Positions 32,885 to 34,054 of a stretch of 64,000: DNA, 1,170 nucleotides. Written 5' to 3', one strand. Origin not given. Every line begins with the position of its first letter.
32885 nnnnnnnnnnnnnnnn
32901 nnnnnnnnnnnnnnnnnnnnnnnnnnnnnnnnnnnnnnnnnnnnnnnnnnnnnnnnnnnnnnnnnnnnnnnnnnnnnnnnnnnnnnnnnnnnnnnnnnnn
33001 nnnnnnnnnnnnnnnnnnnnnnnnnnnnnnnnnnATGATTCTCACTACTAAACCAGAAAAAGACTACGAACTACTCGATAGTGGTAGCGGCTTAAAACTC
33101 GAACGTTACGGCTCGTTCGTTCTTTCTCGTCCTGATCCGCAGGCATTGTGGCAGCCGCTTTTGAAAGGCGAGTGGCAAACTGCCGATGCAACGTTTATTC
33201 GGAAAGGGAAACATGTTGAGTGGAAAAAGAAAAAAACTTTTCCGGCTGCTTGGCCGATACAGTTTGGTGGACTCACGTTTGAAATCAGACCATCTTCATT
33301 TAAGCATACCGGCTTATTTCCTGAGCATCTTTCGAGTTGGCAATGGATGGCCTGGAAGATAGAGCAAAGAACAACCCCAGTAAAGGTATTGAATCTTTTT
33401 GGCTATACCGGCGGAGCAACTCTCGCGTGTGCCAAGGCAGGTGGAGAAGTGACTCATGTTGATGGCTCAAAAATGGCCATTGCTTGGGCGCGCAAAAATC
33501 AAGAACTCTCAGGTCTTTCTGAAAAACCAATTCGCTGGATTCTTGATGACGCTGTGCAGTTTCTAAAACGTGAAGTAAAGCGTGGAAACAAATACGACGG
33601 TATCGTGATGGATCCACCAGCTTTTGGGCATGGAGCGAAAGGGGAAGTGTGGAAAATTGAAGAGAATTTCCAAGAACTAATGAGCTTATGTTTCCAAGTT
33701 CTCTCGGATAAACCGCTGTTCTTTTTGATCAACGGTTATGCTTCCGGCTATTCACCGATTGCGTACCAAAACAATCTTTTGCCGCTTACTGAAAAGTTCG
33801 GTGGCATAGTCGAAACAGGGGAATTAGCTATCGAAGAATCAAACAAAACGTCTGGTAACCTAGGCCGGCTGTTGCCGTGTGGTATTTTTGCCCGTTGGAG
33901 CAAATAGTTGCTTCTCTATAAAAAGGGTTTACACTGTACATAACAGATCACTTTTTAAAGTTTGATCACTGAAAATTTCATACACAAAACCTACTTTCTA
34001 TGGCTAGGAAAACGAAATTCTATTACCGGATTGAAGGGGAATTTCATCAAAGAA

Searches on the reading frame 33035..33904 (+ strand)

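Call 79: search_protein_families(library=pfam, proteins=[window:33035-33904:+], max_evalue=0.0001)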
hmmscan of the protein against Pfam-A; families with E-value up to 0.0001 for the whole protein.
window:33035-33904:+ (290 aa): 3 families
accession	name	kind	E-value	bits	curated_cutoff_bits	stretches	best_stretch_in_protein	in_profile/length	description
PF10672.15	Methyltrans_SAM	-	3.8e-10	39.9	27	1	70-201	83-210/286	S-adenosylmethionine-dependent methyltransferase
PF09445.16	Methyltransf_15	-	8.7e-06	25.8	22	1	118-213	4-99/165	RNA cap guanine-N2 methyltransferase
PF03602.21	Cons_hypoth95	-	3.6e-05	24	24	1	110-195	37-122/182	Conserved hypothetical protein 95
